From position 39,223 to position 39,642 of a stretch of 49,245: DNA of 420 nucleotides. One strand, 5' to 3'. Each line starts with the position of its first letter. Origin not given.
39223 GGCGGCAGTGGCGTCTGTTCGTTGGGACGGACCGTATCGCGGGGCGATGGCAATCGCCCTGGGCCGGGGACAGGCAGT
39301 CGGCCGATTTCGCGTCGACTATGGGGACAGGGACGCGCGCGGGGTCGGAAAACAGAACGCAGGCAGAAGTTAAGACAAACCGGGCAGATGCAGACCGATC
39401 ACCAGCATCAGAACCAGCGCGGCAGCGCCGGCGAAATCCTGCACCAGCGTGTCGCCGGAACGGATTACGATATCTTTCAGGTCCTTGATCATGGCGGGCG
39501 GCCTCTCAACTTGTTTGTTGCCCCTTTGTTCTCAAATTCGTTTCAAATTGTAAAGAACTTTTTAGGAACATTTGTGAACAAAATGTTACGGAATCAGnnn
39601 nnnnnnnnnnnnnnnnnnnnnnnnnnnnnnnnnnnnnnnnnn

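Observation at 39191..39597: SOS-box-fronted 40-aa tail-anchored membrane peptide downstream of ligA-recG: candidate undescribed SidA/TisB-like SOS effector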

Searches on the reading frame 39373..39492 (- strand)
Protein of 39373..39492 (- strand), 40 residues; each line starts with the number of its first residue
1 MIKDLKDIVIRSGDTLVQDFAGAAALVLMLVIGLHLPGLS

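Call 8: find_homologous_proteins(query=window:39373-39492:-, max_evalue=1)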
Query seq(40 aa) (40 aa): 5 proteins with E <= 1 among 5 candidates.
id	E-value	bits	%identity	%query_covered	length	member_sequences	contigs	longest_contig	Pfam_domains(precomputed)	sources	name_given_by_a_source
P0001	1.8e-16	75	100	100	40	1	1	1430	-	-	-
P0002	6.0e-12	61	80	100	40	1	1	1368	-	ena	-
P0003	5.8e-10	55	75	100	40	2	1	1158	-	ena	-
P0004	1.9e-9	53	75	100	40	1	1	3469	-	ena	-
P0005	8.0e-9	51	70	100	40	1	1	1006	-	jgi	jgi:hypothetical protein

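Call 10: find_encoding_contigs(protein=P0004, flank=5000)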
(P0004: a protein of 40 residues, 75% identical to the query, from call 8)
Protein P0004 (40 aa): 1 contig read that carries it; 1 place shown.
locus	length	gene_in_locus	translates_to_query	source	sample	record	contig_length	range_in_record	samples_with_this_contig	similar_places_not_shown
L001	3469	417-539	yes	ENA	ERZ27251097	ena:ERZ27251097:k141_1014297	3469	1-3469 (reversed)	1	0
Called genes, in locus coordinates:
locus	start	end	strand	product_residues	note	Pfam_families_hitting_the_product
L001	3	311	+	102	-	?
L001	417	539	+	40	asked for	-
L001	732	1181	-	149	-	-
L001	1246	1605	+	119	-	PF01502:PRA-CH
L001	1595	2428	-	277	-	PF00749:tRNA-synt_1c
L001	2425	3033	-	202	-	PF13489:Methyltransf_23, PF08241:Methyltransf_11 (faint), PF08242:Methyltransf_12 (weak), PF13649:Methyltransf_25 (weak)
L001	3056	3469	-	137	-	?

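Call 11: find_encoding_contigs(protein=P0002, flank=5000)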
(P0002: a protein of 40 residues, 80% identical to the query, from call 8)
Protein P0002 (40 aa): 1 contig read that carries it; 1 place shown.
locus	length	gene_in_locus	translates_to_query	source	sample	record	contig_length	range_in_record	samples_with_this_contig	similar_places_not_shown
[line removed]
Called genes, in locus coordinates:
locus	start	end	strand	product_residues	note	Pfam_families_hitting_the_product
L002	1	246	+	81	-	?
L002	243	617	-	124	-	-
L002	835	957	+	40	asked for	-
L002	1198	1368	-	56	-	?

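Call 13: find_encoding_contigs(protein=P0003, flank=5000)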
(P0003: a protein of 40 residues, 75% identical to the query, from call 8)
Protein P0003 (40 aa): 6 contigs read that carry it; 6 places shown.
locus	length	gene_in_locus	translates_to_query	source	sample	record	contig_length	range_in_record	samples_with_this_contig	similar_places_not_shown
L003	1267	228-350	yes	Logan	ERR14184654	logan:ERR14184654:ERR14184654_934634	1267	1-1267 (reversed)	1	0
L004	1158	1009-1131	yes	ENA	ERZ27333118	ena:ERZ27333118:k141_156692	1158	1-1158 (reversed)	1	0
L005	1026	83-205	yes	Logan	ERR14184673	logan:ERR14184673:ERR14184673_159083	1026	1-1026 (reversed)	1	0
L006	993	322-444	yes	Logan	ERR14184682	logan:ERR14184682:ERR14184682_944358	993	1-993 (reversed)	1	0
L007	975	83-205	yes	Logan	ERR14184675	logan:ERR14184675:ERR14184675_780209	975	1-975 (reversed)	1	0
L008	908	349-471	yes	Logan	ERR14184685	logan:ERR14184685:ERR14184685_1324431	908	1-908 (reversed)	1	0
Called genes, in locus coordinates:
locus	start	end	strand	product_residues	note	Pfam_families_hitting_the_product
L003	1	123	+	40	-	?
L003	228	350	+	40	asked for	-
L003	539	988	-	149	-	-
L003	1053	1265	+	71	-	?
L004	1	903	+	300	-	?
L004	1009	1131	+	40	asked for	-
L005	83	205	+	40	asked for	-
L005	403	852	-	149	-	-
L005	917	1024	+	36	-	?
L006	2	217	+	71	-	?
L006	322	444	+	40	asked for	-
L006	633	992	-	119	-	?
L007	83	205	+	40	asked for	-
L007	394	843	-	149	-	-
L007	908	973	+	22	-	?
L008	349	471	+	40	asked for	-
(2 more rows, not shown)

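Call 14: find_encoding_contigs(protein=P0005, flank=5000)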
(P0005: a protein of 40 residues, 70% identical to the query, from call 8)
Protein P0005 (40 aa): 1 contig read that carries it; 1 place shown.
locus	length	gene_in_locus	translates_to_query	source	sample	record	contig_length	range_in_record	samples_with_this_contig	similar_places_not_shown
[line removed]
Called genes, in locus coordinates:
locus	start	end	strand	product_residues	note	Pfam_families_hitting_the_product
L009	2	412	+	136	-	?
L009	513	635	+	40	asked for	-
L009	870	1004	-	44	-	?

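Call 15: find_related_loci(query=A1, collection=genome_contigs, flank=3000)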
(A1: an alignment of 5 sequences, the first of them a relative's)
Query A1 (40 aa) in genome_contigs; peptide patterns used: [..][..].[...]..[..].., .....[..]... (x = any residue, [..] = any of these).
265 stretches matched a pattern; 9 encode a relative of the query (tblastn E <= 1e-3); 9 distinct loci.
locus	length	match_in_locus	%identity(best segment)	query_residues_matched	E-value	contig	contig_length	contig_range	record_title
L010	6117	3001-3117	69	1-39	6e-15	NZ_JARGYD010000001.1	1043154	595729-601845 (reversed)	Psychromarinibacter halotolerans strain MCCC 1K03203 scaffold_1_length=1043155, whole genome shotgun sequence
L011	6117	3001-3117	67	1-39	9e-15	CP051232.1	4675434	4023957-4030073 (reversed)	MAG: Maritimibacter sp. isolate ih11 chromosome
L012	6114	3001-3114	71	2-39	2e-13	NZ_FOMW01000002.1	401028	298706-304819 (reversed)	Sulfitobacter brevis strain DSM 11443, whole genome shotgun sequence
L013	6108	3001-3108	70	1-37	8e-13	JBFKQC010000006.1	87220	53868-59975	MAG: Rhodobacter sp. isolate Mix_sand22.2022.08.G.8 k141_4013603_length_87220_cov_12.1113, whole genome shotgun sequence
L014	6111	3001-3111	65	1-37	3e-11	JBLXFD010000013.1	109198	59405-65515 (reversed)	MAG: Rhodobacter sp. isolate ET02-07 T02maxbin_out.021RE.5K@13, whole genome shotgun sequence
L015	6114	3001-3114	63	2-39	2e-10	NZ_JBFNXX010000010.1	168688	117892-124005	Sulfitobacter sediminis strain MJW-29 NODE_10_length_168688_cov_709.431508, whole genome shotgun sequence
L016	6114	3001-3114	58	1-38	4e-10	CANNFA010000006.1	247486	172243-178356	uncultured Rhodobacteraceae bacterium isolate 4-145.fasta genome assembly, contig: NODE_6, whole genome shotgun sequence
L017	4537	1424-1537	51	1-39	4e-9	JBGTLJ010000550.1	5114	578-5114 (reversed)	MAG: Oceaniglobus sp. isolate JTS-RE334 k141_8855141, whole genome shotgun sequence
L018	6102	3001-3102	54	1-35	1e-8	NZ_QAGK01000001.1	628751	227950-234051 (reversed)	Oceaniglobus ichthyenteri strain YLY08 contig1, whole genome shotgun sequence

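Call 21: search_protein_families(library=ncbifam, proteins=[window:39373-39492:-], max_evalue=1)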
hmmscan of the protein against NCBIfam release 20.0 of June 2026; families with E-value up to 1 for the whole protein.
seq(40 aa): 1 family
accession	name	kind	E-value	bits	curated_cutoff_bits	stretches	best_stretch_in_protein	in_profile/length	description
NF009147.0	PRK12496.1-4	equivalog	0.15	11.6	311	1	2-32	63-93/170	hypothetical protein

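Call 22: search_protein_families(library=pfam, proteins=[window:39373-39492:-], max_evalue=10)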
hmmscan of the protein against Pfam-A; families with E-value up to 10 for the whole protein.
seq(40 aa): 1 family
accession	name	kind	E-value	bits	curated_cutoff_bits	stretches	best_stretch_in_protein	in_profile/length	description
PF12472.13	DUF3693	-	0.22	11.6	21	1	23-40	27-44/60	Phage related protein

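Call 52: search_protein_families(library=pfam, proteins=[L014:1-2352:+, L014:2449-3201:-, L002:243-617:-, L002:1-246:+, L010:3492-4214:-, L010:3157-4098:-, L011:3127-3657:-, L011:3278-4255:+, L010:814-2904:+], max_evalue=0.001)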
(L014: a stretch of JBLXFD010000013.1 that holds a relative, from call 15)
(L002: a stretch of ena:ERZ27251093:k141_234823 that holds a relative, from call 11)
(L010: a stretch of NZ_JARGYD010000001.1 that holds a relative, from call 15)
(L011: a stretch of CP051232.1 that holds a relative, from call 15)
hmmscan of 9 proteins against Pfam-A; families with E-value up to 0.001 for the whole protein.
L014:1-2352:+ (783 aa): 8 families
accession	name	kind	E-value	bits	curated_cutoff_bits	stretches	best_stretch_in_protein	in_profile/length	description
PF00270.35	DEAD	-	2.8e-21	76.4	26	1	352-511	1-162/167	DEAD/DEAH box helicase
PF00271.37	Helicase_C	-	1.2e-17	64.6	23.5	1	598-668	39-108/110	Helicase conserved C-terminal domain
PF19833.4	RecG_dom3_C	-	3.5e-13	49.8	26.8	1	697-759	1-64/87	ATP-dependent DNA helicase RecG, domain 3, C-terminal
PF17191.10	RecG_wedge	-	2.6e-07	30.8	23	1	101-251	5-153/162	RecG wedge domain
PF04851.21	ResIII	-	5.6e-07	30.1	22.5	1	350-508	3-162/164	Type III restriction enzyme, res subunit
PF01336.31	tRNA_anti-codon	-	1.7e-05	25.1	27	1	159-220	11-71/75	OB-fold nucleic acid binding domain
PF22590.2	Cas3-like_C_2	-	0.00064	20.4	27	0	584-668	18-103/106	CRISPR-associated nuclease/helicase Cas3, C-terminal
PF01695.23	IstB_IS21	-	0.00084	19.3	24.1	0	284-401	6-122/238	IstB-like ATP binding protein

L014:2449-3201:- (250 aa): 0 families

L002:243-617:- (124 aa): 0 families

L002:1-246:+ (81 aa): 1 family
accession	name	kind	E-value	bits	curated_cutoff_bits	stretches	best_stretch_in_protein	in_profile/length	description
PF19833.4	RecG_dom3_C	-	6.8e-11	42.5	26.8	1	1-56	7-63/87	ATP-dependent DNA helicase RecG, domain 3, C-terminal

L010:3492-4214:- (240 aa): 1 family
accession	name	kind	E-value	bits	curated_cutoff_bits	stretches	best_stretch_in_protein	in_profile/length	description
PF07310.19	PAS_5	-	4.4e-31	108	22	1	30-164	3-135/137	PAS domain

L010:3157-4098:- (313 aa): 0 families

L011:3127-3657:- (176 aa): 0 families

L011:3278-4255:+ (325 aa): 0 families

L010:814-2904:+ (696 aa): 7 families
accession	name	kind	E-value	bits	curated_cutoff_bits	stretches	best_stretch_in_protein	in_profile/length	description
PF00270.35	DEAD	-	7.6e-22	78.3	26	1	271-428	3-162/167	DEAD/DEAH box helicase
PF00271.37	Helicase_C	-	1.8e-20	73.7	23.5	1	475-581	13-108/110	Helicase conserved C-terminal domain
PF19833.4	RecG_dom3_C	-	2.5e-13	50.3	26.8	1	610-673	1-65/87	ATP-dependent DNA helicase RecG, domain 3, C-terminal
PF04851.21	ResIII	-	6.1e-08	33.2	22.5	1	270-425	6-162/164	Type III restriction enzyme, res subunit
PF17191.10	RecG_wedge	-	1.2e-07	31.9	23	1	15-176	2-161/162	RecG wedge domain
PF01336.31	tRNA_anti-codon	-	9.1e-06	26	27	1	66-137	1-71/75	OB-fold nucleic acid binding domain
PF22590.2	Cas3-like_C_2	-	0.00026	21.7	27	1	497-582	14-104/106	CRISPR-associated nuclease/helicase Cas3, C-terminal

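Call 55: search_protein_representatives(alignment_id=A1)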
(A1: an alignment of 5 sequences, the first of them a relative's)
Query: 5 sequences, 40 profile positions. Proteins with E-value up to 0.001 (for the whole library): 206; up to 1e-10: 9; up to 1e-30: 0. The best 150 are listed.
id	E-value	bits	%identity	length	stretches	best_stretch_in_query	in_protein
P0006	1.7e-15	72.2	-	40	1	1-39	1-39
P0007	1.4e-13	66.0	-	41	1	1-39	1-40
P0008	2.0e-13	65.5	-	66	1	2-39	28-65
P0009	2.0e-12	62.3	-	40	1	1-39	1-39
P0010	2.9e-12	61.8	-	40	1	1-36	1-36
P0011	1.4e-11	59.6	-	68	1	1-38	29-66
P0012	2.7e-11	58.7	-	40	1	1-39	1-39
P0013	3.2e-11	58.5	-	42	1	5-39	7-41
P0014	3.2e-11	58.5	-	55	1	1-39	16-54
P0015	1.1e-10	56.8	-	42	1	3-37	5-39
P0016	2.4e-10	55.7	-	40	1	1-39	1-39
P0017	2.6e-10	55.6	-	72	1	1-40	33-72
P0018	3.5e-10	55.2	-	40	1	1-38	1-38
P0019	3.7e-10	55.1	-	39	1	3-39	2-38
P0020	4.8e-10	54.7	-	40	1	1-38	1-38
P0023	9.9e-10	53.7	-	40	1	1-38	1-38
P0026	1.6e-09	53.1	-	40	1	1-40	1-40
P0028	1.8e-09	52.9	-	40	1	1-39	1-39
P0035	5.0e-09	51.5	-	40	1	1-39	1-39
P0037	5.4e-09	51.4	-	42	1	2-38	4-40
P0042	7.2e-09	51.0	-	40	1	1-39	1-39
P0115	6.2e-06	41.6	-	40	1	1-38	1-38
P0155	4.2e-05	38.9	-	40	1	1-38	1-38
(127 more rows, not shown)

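Call 58: list_cluster_members(proteins=[P0006, P0009, P0012, P0016, P0019, P0023, P0026, P0035, P0037, P0013])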
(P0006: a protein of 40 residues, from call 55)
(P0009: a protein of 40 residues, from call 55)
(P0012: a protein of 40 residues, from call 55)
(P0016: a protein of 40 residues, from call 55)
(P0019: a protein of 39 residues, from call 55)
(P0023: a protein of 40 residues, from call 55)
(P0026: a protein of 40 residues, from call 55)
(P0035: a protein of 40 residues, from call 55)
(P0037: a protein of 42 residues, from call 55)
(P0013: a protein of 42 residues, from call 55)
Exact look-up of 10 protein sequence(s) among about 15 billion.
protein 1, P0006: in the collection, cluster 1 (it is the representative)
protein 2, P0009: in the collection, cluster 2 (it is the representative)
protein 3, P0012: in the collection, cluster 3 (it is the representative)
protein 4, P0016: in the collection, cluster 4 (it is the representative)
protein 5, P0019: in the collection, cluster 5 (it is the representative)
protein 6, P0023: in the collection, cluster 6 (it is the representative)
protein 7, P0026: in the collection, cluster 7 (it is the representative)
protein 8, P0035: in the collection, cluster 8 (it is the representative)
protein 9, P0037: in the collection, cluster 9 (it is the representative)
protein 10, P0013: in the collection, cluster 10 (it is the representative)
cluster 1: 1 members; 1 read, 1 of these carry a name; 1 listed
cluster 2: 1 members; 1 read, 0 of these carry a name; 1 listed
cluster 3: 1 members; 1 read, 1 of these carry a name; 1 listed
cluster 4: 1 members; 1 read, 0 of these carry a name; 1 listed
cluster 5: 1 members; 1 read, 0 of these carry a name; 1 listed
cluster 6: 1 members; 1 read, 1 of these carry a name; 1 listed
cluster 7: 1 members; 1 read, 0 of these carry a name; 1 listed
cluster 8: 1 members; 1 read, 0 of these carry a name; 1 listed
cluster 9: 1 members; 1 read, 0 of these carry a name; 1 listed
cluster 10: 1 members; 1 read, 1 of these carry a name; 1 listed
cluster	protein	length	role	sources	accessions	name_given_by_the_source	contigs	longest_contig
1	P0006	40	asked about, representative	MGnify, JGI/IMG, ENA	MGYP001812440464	CR=1 FL=1 | hypothetical protein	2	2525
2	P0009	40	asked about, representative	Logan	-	-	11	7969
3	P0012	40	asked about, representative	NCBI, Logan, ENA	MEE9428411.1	MAG: hypothetical protein V3V25_09725 [Paracoccaceae bacterium]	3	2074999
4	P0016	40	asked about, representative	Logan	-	-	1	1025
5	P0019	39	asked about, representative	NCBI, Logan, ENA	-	-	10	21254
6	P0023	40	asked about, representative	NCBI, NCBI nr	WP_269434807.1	hypothetical protein [Cochlodiniinecator piscidefendens]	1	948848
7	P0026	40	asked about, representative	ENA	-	-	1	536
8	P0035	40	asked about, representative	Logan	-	-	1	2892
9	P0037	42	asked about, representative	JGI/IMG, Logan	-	-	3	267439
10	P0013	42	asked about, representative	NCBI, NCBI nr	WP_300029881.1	hypothetical protein [uncultured Roseobacter sp.]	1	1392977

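Call 59: find_encoding_contigs(protein=P0023, flank=3000, max_places=2)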
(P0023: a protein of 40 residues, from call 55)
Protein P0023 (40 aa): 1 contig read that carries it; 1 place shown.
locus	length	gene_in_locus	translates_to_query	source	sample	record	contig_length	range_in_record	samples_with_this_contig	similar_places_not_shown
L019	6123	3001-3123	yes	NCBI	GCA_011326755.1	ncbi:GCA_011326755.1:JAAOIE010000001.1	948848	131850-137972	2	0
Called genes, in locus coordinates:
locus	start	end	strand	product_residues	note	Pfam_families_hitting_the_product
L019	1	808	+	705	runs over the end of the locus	PF22745:Nlig-Ia, PF01653:DNA_ligase_aden, PF03120:OB_DNA_ligase, PF03119:DNA_ligase_ZBD, PF12826:HHH_2, PF00533:BRCT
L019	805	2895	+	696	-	PF17191:RecG_wedge, PF01336:tRNA_anti-codon (weak), PF00270:DEAD, PF04851:ResIII, PF00271:Helicase_C, PF19833:RecG_dom3_C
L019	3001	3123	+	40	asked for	-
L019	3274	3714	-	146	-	-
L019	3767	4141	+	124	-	PF01502:PRA-CH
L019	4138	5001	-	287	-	PF00749:tRNA-synt_1c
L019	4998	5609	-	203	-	PF13489:Methyltransf_23, PF13649:Methyltransf_25, PF13847:Methyltransf_31 (weak), PF08241:Methyltransf_11, PF08242:Methyltransf_12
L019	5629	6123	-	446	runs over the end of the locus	PF01134:GIDA, PF12831:FAD_oxidored (weak)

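Call 60: find_encoding_contigs(protein=P0012, flank=3000, max_places=2)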
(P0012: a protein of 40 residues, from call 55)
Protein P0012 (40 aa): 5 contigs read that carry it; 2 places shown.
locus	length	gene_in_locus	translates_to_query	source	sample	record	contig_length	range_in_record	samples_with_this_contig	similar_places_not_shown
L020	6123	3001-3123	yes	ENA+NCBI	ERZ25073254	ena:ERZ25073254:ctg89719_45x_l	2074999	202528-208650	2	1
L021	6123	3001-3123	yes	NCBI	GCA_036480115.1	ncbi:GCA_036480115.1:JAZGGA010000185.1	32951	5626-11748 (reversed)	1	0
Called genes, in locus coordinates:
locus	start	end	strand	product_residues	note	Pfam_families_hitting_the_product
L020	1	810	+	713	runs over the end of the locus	PF22745:Nlig-Ia, PF01653:DNA_ligase_aden, PF03120:OB_DNA_ligase, PF03119:DNA_ligase_ZBD, PF12826:HHH_2, PF00533:BRCT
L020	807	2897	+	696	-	PF17191:RecG_wedge, PF01336:tRNA_anti-codon (faint), PF00270:DEAD, PF04851:ResIII, PF00271:Helicase_C, PF22590:Cas3-like_C_2 (weak), PF19833:RecG_dom3_C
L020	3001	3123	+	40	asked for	-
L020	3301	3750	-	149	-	-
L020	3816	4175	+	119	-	PF01502:PRA-CH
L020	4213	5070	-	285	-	PF00749:tRNA-synt_1c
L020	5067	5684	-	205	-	PF13489:Methyltransf_23, PF08241:Methyltransf_11 (weak), PF08242:Methyltransf_12, PF13649:Methyltransf_25 (weak)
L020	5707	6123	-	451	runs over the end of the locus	PF01134:GIDA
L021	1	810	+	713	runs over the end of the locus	PF22745:Nlig-Ia, PF01653:DNA_ligase_aden, PF03120:OB_DNA_ligase, PF03119:DNA_ligase_ZBD, PF12826:HHH_2, PF00533:BRCT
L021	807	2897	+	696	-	PF17191:RecG_wedge, PF01336:tRNA_anti-codon (faint), PF00270:DEAD, PF04851:ResIII, PF00271:Helicase_C, PF22590:Cas3-like_C_2 (weak), PF19833:RecG_dom3_C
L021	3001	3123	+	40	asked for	-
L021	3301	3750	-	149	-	-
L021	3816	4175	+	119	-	PF01502:PRA-CH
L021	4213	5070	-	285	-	PF00749:tRNA-synt_1c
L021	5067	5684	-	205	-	PF13489:Methyltransf_23, PF08241:Methyltransf_11 (weak), PF08242:Methyltransf_12, PF13649:Methyltransf_25 (weak)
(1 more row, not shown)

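Call 61: find_encoding_contigs(protein=P0115, flank=3000, max_places=2)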
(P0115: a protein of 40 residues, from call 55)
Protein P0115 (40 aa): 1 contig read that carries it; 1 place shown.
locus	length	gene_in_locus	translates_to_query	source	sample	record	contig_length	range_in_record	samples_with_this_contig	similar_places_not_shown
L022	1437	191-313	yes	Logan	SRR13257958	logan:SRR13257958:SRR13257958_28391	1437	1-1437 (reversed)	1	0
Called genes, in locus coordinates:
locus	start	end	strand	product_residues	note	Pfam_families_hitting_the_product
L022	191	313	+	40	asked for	-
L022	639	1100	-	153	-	-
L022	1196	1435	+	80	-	?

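Call 62: find_encoding_contigs(protein=P0155, flank=3000, max_places=2)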
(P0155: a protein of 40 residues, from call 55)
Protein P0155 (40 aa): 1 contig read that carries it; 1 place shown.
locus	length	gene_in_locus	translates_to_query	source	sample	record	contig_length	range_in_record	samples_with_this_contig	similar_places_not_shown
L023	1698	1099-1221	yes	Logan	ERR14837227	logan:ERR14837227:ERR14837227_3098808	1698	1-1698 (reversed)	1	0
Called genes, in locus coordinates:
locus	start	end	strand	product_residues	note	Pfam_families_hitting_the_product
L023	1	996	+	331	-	?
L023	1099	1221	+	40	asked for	-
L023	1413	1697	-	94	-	?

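Call 63: find_encoding_contigs(protein=P0042, flank=3000, max_places=2)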
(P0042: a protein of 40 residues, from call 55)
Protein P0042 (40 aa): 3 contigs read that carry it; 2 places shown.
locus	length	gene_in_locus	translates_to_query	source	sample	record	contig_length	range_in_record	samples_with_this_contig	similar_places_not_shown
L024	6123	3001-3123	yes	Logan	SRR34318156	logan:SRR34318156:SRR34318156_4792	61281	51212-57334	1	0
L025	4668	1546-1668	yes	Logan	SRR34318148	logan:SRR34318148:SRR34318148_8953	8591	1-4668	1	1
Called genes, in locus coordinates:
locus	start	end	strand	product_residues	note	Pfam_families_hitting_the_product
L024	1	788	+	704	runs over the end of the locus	PF22745:Nlig-Ia, PF01653:DNA_ligase_aden, PF03120:OB_DNA_ligase, PF03119:DNA_ligase_ZBD, PF12826:HHH_2, PF00533:BRCT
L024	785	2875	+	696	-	PF17191:RecG_wedge, PF00270:DEAD, PF04851:ResIII, PF00271:Helicase_C, PF19833:RecG_dom3_C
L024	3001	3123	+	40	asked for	-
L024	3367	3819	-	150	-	-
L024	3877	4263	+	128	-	PF01502:PRA-CH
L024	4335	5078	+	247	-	-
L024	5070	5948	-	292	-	PF00749:tRNA-synt_1c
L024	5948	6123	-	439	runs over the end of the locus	PF01134:GIDA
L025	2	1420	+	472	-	?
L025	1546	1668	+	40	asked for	-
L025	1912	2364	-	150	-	-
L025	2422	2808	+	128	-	PF01502:PRA-CH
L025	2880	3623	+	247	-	-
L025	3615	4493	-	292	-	PF00749:tRNA-synt_1c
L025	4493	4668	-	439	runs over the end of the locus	PF01134:GIDA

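Call 64: find_encoding_contigs(protein=P0028, flank=3000, max_places=2)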
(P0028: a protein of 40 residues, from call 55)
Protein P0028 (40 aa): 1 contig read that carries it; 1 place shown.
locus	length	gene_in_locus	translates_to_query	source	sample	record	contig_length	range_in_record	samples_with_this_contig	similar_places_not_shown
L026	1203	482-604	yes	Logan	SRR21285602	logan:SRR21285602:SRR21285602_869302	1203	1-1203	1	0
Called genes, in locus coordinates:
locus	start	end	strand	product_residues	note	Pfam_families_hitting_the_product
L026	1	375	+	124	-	?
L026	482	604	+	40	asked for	-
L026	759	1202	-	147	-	?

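Call 81: find_homologous_proteins(query=A8, max_evalue=0.001)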
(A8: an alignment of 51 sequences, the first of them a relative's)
Query A8 (51 sequences) (40 aa, profile of the alignment): 218 proteins with E <= 0.001 among 431 candidates; the best 120 are listed.
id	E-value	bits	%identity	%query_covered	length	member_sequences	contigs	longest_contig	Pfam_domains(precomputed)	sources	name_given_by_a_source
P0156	6.5e-19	85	64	98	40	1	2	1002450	-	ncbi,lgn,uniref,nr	ncbi:hypothetical protein Ga0609869_002265 [Rhodovulum iodosum]|uniref:Uncharacterized protein n=1 T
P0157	7.0e-19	85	69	98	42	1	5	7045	-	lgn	-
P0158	1.3e-18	84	67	98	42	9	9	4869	-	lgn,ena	-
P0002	1.9e-18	83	80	100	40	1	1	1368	-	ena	-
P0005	1.9e-18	83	70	100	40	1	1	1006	-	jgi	jgi:hypothetical protein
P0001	4.5e-18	82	100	100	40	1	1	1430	-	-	-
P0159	5.4e-18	82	69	98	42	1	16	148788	-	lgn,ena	-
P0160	6.1e-18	82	62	98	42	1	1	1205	-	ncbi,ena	-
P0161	7.2e-18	82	63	95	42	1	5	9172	-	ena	-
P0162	8.8e-18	81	58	100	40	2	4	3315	-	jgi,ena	-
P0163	9.0e-18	81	64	98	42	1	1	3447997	-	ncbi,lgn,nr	ncbi:hypothetical protein FIU94_14580 [Sulfitobacter sp. THAF37]|nr:hypothetical protein [Sulfitobac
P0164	1.1e-17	81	66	95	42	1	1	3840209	-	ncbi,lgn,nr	ncbi:hypothetical protein [Sulfitobacter alexandrii]|nr:hypothetical protein [Sulfitobacter alexandr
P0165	1.1e-17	81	53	100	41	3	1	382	-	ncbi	-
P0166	1.2e-17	81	67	98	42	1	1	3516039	-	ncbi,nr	ncbi:hypothetical protein [Sulfitobacter sp. S190]|nr:hypothetical protein [Sulfitobacter sp. S190]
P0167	1.2e-17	81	63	95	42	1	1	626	-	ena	-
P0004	1.5e-16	77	75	100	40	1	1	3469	-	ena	-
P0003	1.1e-15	75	75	100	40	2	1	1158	-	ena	-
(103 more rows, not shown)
